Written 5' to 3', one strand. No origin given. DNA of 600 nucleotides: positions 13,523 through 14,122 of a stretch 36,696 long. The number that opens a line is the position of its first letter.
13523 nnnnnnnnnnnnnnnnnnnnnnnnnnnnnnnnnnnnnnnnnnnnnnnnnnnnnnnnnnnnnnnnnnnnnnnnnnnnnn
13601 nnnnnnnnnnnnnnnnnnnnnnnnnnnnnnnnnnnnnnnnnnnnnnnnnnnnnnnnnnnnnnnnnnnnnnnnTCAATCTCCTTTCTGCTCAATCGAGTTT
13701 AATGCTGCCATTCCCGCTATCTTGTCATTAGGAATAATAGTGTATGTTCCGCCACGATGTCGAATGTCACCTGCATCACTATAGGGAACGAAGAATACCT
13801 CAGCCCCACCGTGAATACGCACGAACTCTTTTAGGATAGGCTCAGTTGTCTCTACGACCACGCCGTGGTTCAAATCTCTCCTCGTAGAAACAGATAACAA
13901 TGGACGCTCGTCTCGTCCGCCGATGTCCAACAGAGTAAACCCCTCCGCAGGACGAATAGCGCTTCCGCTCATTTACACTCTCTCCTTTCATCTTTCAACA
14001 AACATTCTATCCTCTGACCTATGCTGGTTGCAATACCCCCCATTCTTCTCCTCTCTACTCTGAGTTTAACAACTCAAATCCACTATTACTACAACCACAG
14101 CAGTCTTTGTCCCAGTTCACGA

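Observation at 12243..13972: Phage-encoded GroES-like + GroEL-like chaperonin pair, translationally coupled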

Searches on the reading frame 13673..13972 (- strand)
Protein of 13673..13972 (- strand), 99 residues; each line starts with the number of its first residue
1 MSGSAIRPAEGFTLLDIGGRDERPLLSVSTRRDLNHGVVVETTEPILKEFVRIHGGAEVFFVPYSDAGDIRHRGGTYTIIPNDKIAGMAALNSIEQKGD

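Call 3: search_protein_families(library=pfam, proteins=[window:13673-13972:-], max_evalue=1)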
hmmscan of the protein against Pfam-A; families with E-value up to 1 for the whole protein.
window:13673-13972:- (99 aa): 0 families

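Call 4: search_protein_families(library=phrogs, proteins=[window:13673-13972:-], max_evalue=1)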
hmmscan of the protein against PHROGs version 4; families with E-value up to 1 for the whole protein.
window:13673-13972:- (99 aa): 0 families

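Call 16: search_solved_structures(query=window:13673-13972:-, max_evalue=10, show_alignments=3)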
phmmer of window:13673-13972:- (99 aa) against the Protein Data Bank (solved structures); distinct sequences matched with E-value up to 10: 3.
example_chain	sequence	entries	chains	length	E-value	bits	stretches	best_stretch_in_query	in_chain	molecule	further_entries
4nte_A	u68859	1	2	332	0.27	14.6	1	47-91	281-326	DepH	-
4jn9_A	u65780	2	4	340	0.29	14.5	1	47-91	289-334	DepH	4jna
6kv2_A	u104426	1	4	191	0.58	13.5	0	60-90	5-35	Trypsin inhibitor 1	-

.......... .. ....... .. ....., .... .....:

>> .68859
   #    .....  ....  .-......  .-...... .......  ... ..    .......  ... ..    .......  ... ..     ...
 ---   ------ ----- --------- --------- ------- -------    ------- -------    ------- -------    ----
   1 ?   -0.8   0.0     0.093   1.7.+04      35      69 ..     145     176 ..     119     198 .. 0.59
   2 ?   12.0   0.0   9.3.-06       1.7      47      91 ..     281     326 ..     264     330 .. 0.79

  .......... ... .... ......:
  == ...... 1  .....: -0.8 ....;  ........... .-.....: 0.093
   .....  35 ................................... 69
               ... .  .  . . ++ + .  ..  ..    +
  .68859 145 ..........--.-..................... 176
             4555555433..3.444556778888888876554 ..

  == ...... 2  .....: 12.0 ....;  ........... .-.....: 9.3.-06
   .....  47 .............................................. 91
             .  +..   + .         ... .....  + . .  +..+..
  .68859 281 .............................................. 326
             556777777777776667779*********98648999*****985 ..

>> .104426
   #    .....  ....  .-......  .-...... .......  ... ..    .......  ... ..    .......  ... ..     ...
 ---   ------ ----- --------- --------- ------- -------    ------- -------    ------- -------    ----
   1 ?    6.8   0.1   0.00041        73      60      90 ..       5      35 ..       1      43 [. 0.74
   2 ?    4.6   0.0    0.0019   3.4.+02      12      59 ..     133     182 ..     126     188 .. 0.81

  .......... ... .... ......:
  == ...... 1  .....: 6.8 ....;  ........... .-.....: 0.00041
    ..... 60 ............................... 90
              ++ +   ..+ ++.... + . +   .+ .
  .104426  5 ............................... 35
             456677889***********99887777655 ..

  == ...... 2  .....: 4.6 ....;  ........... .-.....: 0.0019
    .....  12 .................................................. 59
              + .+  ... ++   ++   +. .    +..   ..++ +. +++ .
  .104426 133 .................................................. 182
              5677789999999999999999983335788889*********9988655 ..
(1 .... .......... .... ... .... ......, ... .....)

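Call 18: find_homologous_proteins(query=window:13673-13972:-, max_evalue=0.01)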
Query window:13673-13972:- (99 aa): 4 proteins with E <= 0.01 among 9 candidates.
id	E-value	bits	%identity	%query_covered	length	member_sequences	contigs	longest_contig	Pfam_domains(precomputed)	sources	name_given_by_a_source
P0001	1.3e-52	194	92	100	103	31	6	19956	-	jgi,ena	jgi:hypothetical protein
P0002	2.5e-50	186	88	100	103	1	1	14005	-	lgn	-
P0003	1.8e-49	184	89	100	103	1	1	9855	-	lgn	-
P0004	2.3e-43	164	81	99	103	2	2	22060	-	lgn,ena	-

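Call 30: search_solved_structures(query=A1, max_evalue=10, show_alignments=3)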
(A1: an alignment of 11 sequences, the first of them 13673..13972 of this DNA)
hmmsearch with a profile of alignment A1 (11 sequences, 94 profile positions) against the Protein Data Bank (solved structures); distinct sequences matched with E-value up to 10: 11.
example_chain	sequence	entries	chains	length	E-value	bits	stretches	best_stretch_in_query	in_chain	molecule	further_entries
1hx5_A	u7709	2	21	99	0.011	19.5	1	3-85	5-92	10 KDA CHAPERONIN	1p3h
1lep_A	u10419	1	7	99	0.058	17.1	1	3-85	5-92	CHAPERONIN-10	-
1j3p_A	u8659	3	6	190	0.058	17.1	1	35-82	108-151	Phosphoglucose Isomerase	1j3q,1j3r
1wnr_A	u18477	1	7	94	0.078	16.7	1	35-85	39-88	10 kDa chaperonin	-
4v4o_O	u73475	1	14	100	0.091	16.5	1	35-85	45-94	cpn10(GroES)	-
5fre_A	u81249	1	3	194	0.33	14.7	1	9-69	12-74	EXO-ALPHA-SIALIDASE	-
5fra_A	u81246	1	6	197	0.34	14.6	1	9-69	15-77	SIALIDASE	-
2v73_A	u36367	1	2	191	0.37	14.6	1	12-73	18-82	PUTATIVE EXO-ALPHA-SIALIDASE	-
7ekq_P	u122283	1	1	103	0.56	14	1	51-88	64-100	Chaperonin 11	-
1tfk_A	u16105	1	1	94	0.96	13.2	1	44-78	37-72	Colicin D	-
1tfo_A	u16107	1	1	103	1.1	13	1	43-78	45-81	Colicin D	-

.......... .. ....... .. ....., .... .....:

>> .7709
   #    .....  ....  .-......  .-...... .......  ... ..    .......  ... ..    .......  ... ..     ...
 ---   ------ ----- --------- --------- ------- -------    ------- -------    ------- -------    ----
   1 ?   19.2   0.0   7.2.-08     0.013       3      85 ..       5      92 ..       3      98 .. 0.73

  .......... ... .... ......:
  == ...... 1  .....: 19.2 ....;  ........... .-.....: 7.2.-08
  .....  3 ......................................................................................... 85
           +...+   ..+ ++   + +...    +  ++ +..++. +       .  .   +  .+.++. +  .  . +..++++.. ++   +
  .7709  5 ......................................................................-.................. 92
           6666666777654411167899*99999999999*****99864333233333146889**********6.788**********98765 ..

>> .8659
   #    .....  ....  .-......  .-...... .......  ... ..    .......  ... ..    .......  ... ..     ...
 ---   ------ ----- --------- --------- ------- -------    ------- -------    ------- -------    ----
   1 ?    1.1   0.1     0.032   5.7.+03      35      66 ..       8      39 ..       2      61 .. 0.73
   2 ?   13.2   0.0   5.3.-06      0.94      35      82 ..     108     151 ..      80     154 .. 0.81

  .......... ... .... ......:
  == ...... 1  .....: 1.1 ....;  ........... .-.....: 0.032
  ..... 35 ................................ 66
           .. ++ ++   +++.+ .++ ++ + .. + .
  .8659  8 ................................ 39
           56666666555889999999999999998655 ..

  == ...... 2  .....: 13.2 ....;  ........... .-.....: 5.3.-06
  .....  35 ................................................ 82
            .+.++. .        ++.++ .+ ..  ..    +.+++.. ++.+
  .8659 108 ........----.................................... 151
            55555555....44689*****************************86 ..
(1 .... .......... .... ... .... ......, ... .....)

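Call 31: search_protein_families(library=pfam, alignment_id=A1, max_evalue=10)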
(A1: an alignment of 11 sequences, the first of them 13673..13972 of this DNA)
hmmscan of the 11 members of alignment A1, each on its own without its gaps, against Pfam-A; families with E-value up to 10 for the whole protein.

A. member 1, window:13673-13972:- (99 aa): 0 families

B. families by the number of members that match (of 11 scanned): 4 families
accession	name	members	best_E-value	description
PF00166.26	Cpn10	7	2.6e-05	Chaperonin 10 Kd subunit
PF18713.7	DUF5645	1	0.081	Domain of unknown function (DUF5645)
PF20245.3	DUF6600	1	0.13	Family of unknown function (DUF6600)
PF19529.4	DUF6057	1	0.23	Family of unknown function (DUF6057)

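Call 32: find_homologous_proteins(query=A1, max_evalue=0.001)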
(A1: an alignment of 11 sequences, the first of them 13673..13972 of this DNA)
Query A1 (11 sequences) (99 aa, profile of the alignment): 125 proteins with E <= 0.001 among 1302 candidates; the best 120 are listed.
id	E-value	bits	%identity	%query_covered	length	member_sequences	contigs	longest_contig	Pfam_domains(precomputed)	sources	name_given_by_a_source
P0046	4.4e-32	128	27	30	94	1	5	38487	-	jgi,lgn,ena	jgi:hypothetical protein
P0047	1.9e-31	126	25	86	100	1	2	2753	-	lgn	-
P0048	3.1e-31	125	30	33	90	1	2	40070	-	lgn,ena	-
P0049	3.9e-31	125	33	42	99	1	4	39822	-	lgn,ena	-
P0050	4.5e-31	125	33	33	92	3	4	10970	PF00166.27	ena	-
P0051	5.0e-31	125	27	84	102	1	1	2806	-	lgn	-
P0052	5.1e-31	125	34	35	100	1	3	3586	-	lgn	-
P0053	5.6e-31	125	22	84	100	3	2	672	-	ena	-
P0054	5.9e-31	125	21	84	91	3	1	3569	-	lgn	-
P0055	6.1e-31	125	27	84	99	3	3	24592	-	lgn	-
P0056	7.7e-31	124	20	84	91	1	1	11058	-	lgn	-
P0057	9.2e-31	124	24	84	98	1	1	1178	-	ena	-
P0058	1.0e-30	124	38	37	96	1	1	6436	PF00166.27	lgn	-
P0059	1.2e-30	124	20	79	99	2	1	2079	-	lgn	-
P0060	1.8e-30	123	25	84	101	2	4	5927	-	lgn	-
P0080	2.3e-29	119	33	33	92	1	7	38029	PF00166.27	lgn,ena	-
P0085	3.6e-29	119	30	33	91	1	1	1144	PF00166.27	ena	-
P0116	1.9e-26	110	27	33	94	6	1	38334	PF00166.27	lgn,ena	-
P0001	1.5e-24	104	92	100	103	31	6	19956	-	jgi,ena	jgi:hypothetical protein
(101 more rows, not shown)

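Call 43: predict_structure(alignment_id=A2)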
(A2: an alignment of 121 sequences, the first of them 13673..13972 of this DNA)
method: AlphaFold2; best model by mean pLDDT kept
length: 99 residues; sequences in the alignment: 121
mean_pLDDT: 79.8   pTM: 0.72
mean pLDDT of the five models: 79.8, 79.7, 79.0, 78.7, 77.4
residues with pLDDT >= 90: 52; 70-90: 20; 50-70: 10; < 50: 17
segments of 3 or more residues with pLDDT < 50: 21-30, 95-99
pLDDT, mean of each block of 10 residues (from residue 1): 75 86 46 81 97 94 81 90 94 53
secondary structure, 60 per line:
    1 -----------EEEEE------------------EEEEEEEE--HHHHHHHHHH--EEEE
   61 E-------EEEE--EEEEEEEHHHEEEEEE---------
elements in order: E12-16 E35-42 H45-54 E57-61 E69-72 E75-81 E85-90

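Call 54: search_protein_families(library=pfam, alignment_id=A2, max_evalue=0.01)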
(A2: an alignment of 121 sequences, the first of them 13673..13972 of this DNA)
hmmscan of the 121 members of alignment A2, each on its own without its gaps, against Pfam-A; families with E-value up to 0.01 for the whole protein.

A. member 1, window:13673-13972:- (99 aa): 0 families

B. families by the number of members that match (of 121 scanned): 4 families
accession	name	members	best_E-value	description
PF00166.26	Cpn10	43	2.1e-06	Chaperonin 10 Kd subunit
PF01768.21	Birna_VP4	1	0.0046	Birnavirus VP4 protein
PF09676.15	TraV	1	0.0066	Type IV conjugative transfer system lipoprotein (TraV)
PF22303.2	OspG_kinase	1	0.0081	Protein kinase OspG, kinase domain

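Call 62: find_encoding_contigs(protein=P0001, flank=3000, max_places=6)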
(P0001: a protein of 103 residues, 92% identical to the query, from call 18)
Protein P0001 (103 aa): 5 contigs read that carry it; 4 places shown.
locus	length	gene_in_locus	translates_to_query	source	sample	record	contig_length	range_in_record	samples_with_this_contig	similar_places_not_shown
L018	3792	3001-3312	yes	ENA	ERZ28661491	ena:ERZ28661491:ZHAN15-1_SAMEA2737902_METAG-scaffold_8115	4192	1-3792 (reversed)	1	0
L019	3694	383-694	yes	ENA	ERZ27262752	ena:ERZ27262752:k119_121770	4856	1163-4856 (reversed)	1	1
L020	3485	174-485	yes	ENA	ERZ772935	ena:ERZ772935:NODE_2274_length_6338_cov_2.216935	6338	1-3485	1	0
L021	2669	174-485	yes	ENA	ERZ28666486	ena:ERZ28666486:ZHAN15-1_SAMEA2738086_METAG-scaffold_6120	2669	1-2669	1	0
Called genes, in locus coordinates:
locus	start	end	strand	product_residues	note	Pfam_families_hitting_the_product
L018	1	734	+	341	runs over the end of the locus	PF09511:RNA_lig_T4_1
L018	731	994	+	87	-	-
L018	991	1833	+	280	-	PF08433:KTI12, PF13238:AAA_18 (faint), PF13671:AAA_33, PF25109:HAD_PNKP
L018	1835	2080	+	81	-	-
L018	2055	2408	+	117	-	-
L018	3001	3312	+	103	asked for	-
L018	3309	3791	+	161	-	?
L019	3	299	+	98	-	?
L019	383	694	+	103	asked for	-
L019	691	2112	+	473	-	PF00118:Cpn60_TCP1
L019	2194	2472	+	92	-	-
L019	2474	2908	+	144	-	-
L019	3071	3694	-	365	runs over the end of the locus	-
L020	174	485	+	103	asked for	-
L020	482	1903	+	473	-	PF00118:Cpn60_TCP1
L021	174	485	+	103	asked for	-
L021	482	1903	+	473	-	PF00118:Cpn60_TCP1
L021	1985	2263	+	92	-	-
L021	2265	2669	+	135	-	?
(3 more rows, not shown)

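Call 77: search_protein_representatives(alignment_id=A2)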
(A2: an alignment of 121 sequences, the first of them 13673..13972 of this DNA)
Query: 121 sequences, 99 profile positions. Proteins with E-value up to 0.001 (for the whole library): 95; up to 1e-10: 21; up to 1e-30: 1. The best 95 are listed.
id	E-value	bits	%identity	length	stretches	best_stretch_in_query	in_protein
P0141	6.0e-33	129.4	-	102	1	2-97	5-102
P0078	1.3e-29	118.7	-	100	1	3-98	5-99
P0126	1.3e-28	115.5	-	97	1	1-96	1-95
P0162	1.6e-27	112.0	-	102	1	3-96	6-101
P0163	1.5e-26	108.8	-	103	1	2-95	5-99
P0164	1.1e-25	106.1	-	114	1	4-97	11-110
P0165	7.9e-23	96.9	-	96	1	2-97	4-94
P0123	5.4e-20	87.8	-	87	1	2-97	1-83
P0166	1.1e-19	86.8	-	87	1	1-96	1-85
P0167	9.3e-18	80.7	-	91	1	2-96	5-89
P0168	2.5e-16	76.1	-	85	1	2-96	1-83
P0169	1.6e-15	73.5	-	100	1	2-98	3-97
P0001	2.1e-14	69.9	-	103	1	2-97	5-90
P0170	2.4e-14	69.7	-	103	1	2-96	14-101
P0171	1.3e-13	67.4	-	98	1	5-97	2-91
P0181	9.2e-10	55.0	-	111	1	3-98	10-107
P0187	1.6e-08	51.0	-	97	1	1-96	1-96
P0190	3.7e-08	49.9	-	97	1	1-96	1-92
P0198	2.0e-07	47.5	-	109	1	2-97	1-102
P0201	3.3e-07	46.8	-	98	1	2-96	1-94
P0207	7.5e-07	45.7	-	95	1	2-96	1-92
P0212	1.3e-06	44.9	-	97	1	3-96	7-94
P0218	4.8e-06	43.1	-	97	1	2-96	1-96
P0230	3.7e-05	40.3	-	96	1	3-96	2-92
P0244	4.0e-04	36.9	-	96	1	2-95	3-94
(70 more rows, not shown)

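Call 78: search_protein_families(library=pfam, proteins=[P0181, P0187, P0190, P0198, P0201, P0207, P0212, P0218, P0230, P0244], max_evalue=0.01)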
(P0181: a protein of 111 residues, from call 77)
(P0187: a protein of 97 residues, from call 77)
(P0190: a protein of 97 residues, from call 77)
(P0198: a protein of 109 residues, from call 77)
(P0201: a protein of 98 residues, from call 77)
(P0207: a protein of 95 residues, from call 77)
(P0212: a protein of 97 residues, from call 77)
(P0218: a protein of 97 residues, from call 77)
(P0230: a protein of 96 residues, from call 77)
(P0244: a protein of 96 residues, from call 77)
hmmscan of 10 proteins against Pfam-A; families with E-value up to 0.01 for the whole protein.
P0181 (111 aa): 0 families

P0187 (97 aa): 1 family
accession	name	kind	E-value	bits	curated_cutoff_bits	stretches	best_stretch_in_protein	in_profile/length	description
PF00166.26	Cpn10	-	8.3e-06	26.2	21.1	1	3-93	2-90/93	Chaperonin 10 Kd subunit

P0190 (97 aa): 0 families

P0198 (109 aa): 1 family
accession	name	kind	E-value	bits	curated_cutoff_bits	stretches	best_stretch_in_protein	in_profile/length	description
PF00166.26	Cpn10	-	0.0011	19.4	21.1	1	2-99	2-91/93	Chaperonin 10 Kd subunit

P0201 (98 aa): 1 family
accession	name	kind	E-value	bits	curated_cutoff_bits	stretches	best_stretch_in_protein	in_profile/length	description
PF00166.26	Cpn10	-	0.0001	22.7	21.1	1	27-93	30-92/93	Chaperonin 10 Kd subunit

P0207 (95 aa): 1 family
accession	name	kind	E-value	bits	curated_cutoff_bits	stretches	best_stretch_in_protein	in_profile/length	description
PF00166.26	Cpn10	-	0.0019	18.6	21.1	1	4-90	4-91/93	Chaperonin 10 Kd subunit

P0212 (97 aa): 1 family
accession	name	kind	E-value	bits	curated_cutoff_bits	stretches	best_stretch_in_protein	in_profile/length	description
PF00166.26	Cpn10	-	0.0042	17.5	21.1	0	7-92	2-91/93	Chaperonin 10 Kd subunit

P0218 (97 aa): 0 families

P0230 (96 aa): 1 family
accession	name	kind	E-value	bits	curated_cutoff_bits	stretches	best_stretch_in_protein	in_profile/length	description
PF00166.26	Cpn10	-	7e-05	23.2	21.1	1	28-88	31-89/93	Chaperonin 10 Kd subunit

P0244 (96 aa): 1 family
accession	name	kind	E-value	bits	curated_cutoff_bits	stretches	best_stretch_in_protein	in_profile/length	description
PF00166.26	Cpn10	-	4.9e-16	59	21.1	1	4-95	2-93/93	Chaperonin 10 Kd subunit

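Call 80: fold_search(model_id=the predicted structure, library=viral)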
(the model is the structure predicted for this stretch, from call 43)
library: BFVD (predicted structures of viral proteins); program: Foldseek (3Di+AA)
matches with E <= 10: 642; with E <= 0.001: 3
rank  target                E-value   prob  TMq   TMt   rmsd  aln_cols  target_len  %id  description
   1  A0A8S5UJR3            2.4e-04  1.00  0.52  0.53   5.8        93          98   20  10 kDa chaperonin [Podoviridae sp. ct9A73]
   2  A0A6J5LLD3            5.9e-04  1.00  0.58  0.48   8.4       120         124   16  Uncharacterized protein [uncultured Caudovirales phage]
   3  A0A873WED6            9.0e-04  1.00  0.56  0.60   6.3        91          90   23  (no name in the UniProt tables at hand)
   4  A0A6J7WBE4            2.4e-03  1.00  0.49  0.60   4.7        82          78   16  Co-chaperonin GroES [uncultured Caudovirales phage]
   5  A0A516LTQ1            2.7e-03  1.00  0.53  0.31   5.9        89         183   21  (no name in the UniProt tables at hand)
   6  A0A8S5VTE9            4.1e-03  1.00  0.53  0.44   3.9        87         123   21  Chaperonin [Ackermannviridae sp.]
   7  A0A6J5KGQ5            4.4e-03  1.00  0.49  0.43   6.4        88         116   18  GroS Co-chaperonin GroES (HSP10) [uncultured Caudovirales phage]
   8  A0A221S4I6            4.7e-03  1.00  0.54  0.62   5.4        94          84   14  Co-chaperonin GroES [uncultured virus]
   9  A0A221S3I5            4.7e-03  1.00  0.55  0.62   4.6        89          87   10  Co-chaperonin GroES [uncultured virus]
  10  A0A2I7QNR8            5.3e-03  1.00  0.52  0.42   7.3       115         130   18  (no name in the UniProt tables at hand)
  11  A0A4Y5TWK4            5.6e-03  1.00  0.53  0.54   6.9        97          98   23  Co-chaperone GroES [Vibrio phage VAP7]
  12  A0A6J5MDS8            5.9e-03  1.00  0.50  0.49   6.2       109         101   16  GroS Co-chaperonin GroES (HSP10) [uncultured Caudovirales phage]
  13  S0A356                5.9e-03  1.00  0.47  0.26   7.2        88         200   18  Chaperonin cpn10 [Cellulophaga phage phi18:3]
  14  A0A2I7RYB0            6.3e-03  1.00  0.61  0.64   4.9        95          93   19  (no name in the UniProt tables at hand)
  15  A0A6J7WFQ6            6.3e-03  1.00  0.55  0.61   6.1        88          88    8  GroES chaperonin family [uncultured Caudovirales phage]
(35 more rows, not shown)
